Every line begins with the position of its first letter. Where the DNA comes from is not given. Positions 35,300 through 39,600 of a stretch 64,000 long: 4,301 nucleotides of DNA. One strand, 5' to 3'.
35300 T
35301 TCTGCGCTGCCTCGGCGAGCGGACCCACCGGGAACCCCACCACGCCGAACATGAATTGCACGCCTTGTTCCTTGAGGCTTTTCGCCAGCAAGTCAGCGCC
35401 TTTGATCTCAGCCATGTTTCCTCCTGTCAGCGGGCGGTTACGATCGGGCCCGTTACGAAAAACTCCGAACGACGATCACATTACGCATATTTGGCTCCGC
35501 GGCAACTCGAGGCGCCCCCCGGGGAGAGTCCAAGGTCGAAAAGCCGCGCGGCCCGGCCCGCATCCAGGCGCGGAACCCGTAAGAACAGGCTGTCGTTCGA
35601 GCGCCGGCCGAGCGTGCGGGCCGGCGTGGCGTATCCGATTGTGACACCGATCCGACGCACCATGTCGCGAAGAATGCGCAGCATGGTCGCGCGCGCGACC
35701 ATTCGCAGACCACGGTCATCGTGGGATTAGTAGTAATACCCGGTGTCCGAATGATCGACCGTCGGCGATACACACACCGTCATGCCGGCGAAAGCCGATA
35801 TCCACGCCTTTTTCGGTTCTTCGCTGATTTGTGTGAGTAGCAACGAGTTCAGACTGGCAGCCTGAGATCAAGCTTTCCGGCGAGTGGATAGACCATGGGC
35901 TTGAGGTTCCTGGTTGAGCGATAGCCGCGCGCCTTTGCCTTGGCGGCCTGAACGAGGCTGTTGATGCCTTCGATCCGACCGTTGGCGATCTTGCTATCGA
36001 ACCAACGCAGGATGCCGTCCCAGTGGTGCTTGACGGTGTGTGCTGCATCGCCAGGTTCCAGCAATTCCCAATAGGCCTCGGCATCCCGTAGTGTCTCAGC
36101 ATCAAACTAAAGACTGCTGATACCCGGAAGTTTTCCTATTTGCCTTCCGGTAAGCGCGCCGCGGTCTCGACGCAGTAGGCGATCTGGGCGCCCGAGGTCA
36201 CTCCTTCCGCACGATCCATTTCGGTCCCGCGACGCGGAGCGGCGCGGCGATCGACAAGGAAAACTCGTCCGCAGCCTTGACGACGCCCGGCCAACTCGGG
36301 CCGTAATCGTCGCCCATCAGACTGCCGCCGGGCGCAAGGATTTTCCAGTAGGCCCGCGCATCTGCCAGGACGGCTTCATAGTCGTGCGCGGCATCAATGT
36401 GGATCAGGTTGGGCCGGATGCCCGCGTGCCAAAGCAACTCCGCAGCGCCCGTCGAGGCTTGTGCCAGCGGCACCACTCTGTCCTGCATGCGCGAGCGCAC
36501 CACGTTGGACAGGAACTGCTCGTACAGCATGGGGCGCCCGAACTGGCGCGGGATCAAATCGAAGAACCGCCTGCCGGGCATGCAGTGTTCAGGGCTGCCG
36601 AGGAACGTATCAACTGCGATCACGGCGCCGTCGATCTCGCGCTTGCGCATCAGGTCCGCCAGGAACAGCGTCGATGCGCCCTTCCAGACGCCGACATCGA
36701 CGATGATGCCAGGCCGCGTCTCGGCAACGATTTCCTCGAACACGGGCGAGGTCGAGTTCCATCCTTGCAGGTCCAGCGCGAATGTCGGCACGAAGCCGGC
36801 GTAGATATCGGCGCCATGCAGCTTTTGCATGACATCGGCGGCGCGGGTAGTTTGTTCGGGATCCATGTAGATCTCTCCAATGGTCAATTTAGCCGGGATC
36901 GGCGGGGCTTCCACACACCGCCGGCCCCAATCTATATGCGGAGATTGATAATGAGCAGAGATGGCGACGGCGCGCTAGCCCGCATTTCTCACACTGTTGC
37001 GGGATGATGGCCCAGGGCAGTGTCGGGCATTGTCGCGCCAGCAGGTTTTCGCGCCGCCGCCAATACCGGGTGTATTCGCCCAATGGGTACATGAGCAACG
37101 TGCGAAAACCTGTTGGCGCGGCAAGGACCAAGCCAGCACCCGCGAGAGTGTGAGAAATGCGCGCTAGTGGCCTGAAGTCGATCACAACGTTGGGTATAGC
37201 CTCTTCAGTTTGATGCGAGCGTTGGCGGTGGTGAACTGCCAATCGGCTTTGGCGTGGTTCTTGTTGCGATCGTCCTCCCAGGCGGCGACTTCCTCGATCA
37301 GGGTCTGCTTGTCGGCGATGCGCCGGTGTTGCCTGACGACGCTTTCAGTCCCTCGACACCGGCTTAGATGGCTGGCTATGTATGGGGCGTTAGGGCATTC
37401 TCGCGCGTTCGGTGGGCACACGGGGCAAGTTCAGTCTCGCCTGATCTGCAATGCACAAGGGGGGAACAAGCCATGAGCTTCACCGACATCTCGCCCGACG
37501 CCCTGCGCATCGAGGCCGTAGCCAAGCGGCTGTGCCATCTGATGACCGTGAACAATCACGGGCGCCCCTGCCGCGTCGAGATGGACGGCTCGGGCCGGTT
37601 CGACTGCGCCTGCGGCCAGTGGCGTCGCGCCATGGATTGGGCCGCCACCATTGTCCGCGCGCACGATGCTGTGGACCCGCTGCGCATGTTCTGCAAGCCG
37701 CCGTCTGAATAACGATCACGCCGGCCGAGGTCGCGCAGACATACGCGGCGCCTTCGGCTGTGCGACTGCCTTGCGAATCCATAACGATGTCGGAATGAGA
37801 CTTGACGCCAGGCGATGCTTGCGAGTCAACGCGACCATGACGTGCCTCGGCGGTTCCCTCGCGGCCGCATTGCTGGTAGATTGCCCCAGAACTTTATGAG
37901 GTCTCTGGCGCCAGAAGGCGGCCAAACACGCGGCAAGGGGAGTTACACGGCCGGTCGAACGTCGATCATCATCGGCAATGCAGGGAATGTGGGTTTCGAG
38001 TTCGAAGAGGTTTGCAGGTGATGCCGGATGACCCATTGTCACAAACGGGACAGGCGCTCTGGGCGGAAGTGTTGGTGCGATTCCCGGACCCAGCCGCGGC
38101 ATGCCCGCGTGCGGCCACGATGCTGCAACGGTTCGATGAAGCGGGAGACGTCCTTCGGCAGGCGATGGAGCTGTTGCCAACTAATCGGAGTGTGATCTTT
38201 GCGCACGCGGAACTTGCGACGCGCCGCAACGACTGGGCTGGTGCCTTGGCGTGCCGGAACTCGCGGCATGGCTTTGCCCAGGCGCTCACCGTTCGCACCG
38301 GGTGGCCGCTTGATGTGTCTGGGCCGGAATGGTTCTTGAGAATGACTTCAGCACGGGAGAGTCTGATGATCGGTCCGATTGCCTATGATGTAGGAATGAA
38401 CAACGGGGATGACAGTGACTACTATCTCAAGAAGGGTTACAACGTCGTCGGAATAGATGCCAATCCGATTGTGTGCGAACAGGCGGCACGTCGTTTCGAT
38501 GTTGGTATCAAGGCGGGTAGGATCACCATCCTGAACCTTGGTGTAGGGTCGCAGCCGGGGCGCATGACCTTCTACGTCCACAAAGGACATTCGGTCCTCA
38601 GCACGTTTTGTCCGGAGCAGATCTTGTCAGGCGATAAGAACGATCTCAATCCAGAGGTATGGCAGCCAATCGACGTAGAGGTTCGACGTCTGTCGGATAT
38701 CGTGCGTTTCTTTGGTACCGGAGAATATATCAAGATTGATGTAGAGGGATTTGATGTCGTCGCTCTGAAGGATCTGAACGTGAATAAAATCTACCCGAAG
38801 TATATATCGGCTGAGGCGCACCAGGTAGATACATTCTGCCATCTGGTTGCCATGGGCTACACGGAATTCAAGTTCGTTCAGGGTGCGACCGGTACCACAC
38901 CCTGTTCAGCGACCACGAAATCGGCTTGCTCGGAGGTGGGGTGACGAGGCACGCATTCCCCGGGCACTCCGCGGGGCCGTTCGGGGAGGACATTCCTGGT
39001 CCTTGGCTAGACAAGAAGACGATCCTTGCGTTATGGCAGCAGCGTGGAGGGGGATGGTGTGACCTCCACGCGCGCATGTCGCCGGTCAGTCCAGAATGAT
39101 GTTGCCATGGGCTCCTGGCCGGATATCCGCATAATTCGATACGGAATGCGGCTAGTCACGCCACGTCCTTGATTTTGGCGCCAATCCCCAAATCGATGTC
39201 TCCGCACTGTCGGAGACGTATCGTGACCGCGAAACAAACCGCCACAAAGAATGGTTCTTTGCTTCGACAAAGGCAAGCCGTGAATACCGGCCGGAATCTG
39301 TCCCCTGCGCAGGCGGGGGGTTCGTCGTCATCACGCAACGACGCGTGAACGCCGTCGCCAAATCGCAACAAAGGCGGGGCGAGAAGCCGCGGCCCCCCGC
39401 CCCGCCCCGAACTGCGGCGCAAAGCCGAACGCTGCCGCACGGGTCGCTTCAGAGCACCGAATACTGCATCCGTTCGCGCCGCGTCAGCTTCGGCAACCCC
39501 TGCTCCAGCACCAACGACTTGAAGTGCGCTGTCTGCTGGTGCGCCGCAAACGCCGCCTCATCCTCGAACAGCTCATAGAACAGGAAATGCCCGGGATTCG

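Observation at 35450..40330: Accessory patch between oxc and lpxA: ISL3 remnant, two methyltransferases, MITEs and a low-GC FkbM gene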

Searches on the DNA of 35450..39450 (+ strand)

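Call 30: search_dna_similar(query=window:35450-39450:+, collection=plasmids, mode=distant, max_rows=25)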
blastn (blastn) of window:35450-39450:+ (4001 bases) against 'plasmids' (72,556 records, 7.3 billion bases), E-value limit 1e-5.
Records with a match: 24; places in all: 56; records where one place covers at least 80% of the query: 0.
Best place of each record, by identity: 60-80% 24.
By first word of the organism name: Acidithiobacillus 10; Methylosinus 7; Rhodococcus 4; Methylobacterium 1; Methylocystis 1; Polaromonas 1.
By predicted mobility (MOB-suite, as given by PLSDB): non-mobilizable 15; mobilizable 9.
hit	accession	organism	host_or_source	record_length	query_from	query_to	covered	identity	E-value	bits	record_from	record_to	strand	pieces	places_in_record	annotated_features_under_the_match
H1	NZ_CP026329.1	Acidithiobacillus caldus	pure culture,spring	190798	407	590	5%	75.0%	4e-25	125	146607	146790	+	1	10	TonB-dependent receptor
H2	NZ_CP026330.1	Acidithiobacillus caldus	pure culture,spring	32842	407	590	5%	75.0%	4e-25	125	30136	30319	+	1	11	transposase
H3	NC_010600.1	Acidithiobacillus caldus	-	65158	407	590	5%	75.0%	4e-25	125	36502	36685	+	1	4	ISL3-like element ISAtc2 family transposase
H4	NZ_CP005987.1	Acidithiobacillus caldus ATCC 51756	-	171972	407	590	5%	75.0%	4e-25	125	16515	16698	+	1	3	ISL3-like element ISAtc2 family transposase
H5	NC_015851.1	Acidithiobacillus caldus SM-1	-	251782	407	590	5%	74.5%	2e-23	121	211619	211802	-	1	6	ISL3-like element ISAtc2 family transposase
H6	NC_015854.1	Acidithiobacillus caldus SM-1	-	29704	407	590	5%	72.3%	5e-18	103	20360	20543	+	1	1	ISL3-like element ISAtc1 family transposase | ABC transporter substrate-binding protein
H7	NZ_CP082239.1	Acidithiobacillus ferrooxidans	cell culture,soil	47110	407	590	5%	71.7%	6e-17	99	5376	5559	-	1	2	ISL3-like element ISTfe1 family transposase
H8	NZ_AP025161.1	Acidithiobacillus ferrooxidans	-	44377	407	590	5%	71.7%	6e-17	99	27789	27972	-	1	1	ISL3-like element ISTfe1 family transposase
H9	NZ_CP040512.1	Acidithiobacillus ferrooxidans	-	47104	407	590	5%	71.7%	6e-17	99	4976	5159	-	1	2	none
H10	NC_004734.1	Acidithiobacillus caldus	-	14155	407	590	5%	71.2%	2e-15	94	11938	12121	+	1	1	ISL3-like element ISAtc1 family transposase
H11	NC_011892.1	Methylobacterium nodulans ORS 2060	-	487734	1743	1878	3%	79.4%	2e-23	120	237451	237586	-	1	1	none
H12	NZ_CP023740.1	Methylosinus trichosporium OB3b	isolate,soil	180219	1743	1876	3%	76.9%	5e-18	103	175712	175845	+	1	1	none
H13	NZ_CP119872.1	Methylosinus trichosporium OB3b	Whole Organism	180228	1743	1876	3%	76.9%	5e-18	103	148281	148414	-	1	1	none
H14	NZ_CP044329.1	Methylocystis rosea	-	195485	1741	1878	3%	74.6%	9e-15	92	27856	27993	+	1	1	none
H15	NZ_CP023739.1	Methylosinus trichosporium OB3b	isolate,soil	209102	1745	1876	3%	76.5%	6e-17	100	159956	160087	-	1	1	IS630 family transposase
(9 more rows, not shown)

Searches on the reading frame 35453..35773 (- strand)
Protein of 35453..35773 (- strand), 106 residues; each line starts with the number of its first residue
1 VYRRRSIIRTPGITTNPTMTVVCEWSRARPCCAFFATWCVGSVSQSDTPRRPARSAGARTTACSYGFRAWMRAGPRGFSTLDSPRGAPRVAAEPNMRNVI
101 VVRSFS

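Call 36: search_protein_families(library=pfam, proteins=[window:35453-35773:-], max_evalue=5)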
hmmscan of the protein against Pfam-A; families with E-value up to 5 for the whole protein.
window:35453-35773:- (106 aa): 0 families

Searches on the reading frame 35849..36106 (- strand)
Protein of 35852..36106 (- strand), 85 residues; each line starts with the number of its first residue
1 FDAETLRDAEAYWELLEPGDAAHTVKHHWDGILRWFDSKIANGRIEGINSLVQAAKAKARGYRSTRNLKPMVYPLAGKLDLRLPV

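Call 3: search_protein_families(library=pfam, proteins=[window:35849-36064:-], max_evalue=0.01)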
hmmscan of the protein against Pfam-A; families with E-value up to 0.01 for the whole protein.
window:35849-36064:- (71 aa): 1 family
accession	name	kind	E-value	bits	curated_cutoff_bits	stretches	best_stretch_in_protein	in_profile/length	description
PF01610.23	DDE_Tnp_ISL3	-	3.4e-14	53.7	23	1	7-55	189-237/240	Transposase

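Call 4: search_protein_families(library=ncbifam, proteins=[window:35849-36064:-], max_evalue=0.01)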
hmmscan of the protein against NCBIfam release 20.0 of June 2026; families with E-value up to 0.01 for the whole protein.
window:35849-36064:- (71 aa): 2 families
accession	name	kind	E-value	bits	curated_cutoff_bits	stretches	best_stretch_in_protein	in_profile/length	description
NF033550.5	transpos_ISL3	equivalog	2e-12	46.9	180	1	7-59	316-368/370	ISL3 family transposase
NF049917.1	ISAon1_downstr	equivalog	0.002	17.4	250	1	8-51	272-315/327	ISAon1 family transposase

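Call 35: search_dna_similar(query=window:35852-36106:-, collection=plasmids, mode=protein, max_rows=15)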
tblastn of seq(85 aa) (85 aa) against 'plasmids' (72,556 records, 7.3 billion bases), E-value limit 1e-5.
Records with a match: 47; places in all: 100; records where one place covers at least 80% of the query: 1.
Best place of each record, by identity: 60-80% 11; <60% 36.
By first word of the organism name: Acidithiobacillus 10; Caballeronia 9; Cupriavidus 6; Burkholderia 5; Paraburkholderia 5; Persicobacter 2; Paenibacillus 1; Alicyclobacillus 1; Marinobacter 1; Solidesulfovibrio 1; and 6 more.
By predicted mobility (MOB-suite, as given by PLSDB): non-mobilizable 26; mobilizable 11; conjugative 10.
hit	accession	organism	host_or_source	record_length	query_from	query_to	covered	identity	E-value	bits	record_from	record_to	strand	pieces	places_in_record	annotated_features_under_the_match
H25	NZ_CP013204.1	Paenibacillus sp. IHB B 3084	single,lake sediment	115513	20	84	76%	63.1%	9e-17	80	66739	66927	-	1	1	ISL3 family transposase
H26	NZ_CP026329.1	Acidithiobacillus caldus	pure culture,spring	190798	21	84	75%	62.5%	1e-21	94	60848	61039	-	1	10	none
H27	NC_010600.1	Acidithiobacillus caldus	-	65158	22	85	75%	62.5%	4e-21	92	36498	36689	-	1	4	ISL3-like element ISAtc2 family transposase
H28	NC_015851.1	Acidithiobacillus caldus SM-1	-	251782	22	85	75%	62.5%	4e-21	92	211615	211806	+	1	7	ISL3-like element ISAtc2 family transposase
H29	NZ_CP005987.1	Acidithiobacillus caldus ATCC 51756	-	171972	22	85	75%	62.5%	4e-21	92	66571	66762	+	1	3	ISL3-like element ISAtc2 family transposase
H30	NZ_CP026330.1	Acidithiobacillus caldus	pure culture,spring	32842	22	84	74%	63.5%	5e-21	92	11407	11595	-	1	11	none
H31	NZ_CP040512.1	Acidithiobacillus ferrooxidans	-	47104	21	85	76%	61.5%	7e-22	94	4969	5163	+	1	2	none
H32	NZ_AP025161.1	Acidithiobacillus ferrooxidans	-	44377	21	85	76%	61.5%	7e-22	94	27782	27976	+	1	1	ISL3-like element ISTfe1 family transposase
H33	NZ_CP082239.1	Acidithiobacillus ferrooxidans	cell culture,soil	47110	21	85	76%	61.5%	7e-22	94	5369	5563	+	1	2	ISL3-like element ISTfe1 family transposase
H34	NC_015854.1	Acidithiobacillus caldus SM-1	-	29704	21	85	76%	61.5%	8e-22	94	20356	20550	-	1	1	ISL3-like element ISAtc1 family transposase | ABC transporter substrate-binding protein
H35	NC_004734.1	Acidithiobacillus caldus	-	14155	22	85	75%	60.9%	3e-21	92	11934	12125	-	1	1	ISL3-like element ISAtc1 family transposase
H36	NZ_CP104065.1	Alicyclobacillus dauci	cell culture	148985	20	84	76%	52.3%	5e-15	75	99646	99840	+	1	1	none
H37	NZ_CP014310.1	Burkholderia sp. PAMC 26561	single cell,lichen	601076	16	81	78%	46.3%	1e-11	65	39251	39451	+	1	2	ISL3 family transposase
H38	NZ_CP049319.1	Caballeronia sp. SBC2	whole organism,soil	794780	16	81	78%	46.3%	1e-11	65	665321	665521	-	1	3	ISL3 family transposase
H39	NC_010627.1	Paraburkholderia phymatum STM815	-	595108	16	81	78%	46.3%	2e-10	62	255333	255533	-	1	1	ISL3 family transposase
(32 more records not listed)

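Call 55: get_annotated_region(hit=H27, flank=1500)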
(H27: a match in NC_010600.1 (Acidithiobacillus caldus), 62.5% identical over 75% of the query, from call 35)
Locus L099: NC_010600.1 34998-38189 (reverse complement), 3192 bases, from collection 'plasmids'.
description: Acidithiobacillus caldus plasmid pTcM1, complete sequence
organism: Acidithiobacillus caldus (NCBI taxid 33059)
taxonomy: Bacteria; Pseudomonadota; Acidithiobacillia; Acidithiobacillales; Acidithiobacillaceae; Acidithiobacillus; Acidithiobacillus caldus
host: -; source: -; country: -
typing (MOB-suite, as given by PLSDB): mobilizable; replicon rep_cluster_355; relaxase MOBP,MOBQ
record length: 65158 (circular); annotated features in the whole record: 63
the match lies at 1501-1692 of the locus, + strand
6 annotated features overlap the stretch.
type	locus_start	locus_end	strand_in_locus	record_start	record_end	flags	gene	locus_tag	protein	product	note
CDS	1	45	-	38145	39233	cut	repC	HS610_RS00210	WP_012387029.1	replication protein C, IncQ-type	-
CDS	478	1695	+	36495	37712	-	-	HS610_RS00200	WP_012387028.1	ISL3-like element ISAtc2 family transposase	GO:0006313 - DNA transposition [Evidence IEA]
CDS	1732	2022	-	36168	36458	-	-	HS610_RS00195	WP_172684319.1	hypothetical protein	-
CDS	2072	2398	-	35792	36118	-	-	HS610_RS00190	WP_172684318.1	EexN family lipoprotein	-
CDS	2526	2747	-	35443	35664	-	-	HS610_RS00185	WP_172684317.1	hypothetical protein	-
CDS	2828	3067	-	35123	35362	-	-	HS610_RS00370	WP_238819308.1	hypothetical protein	-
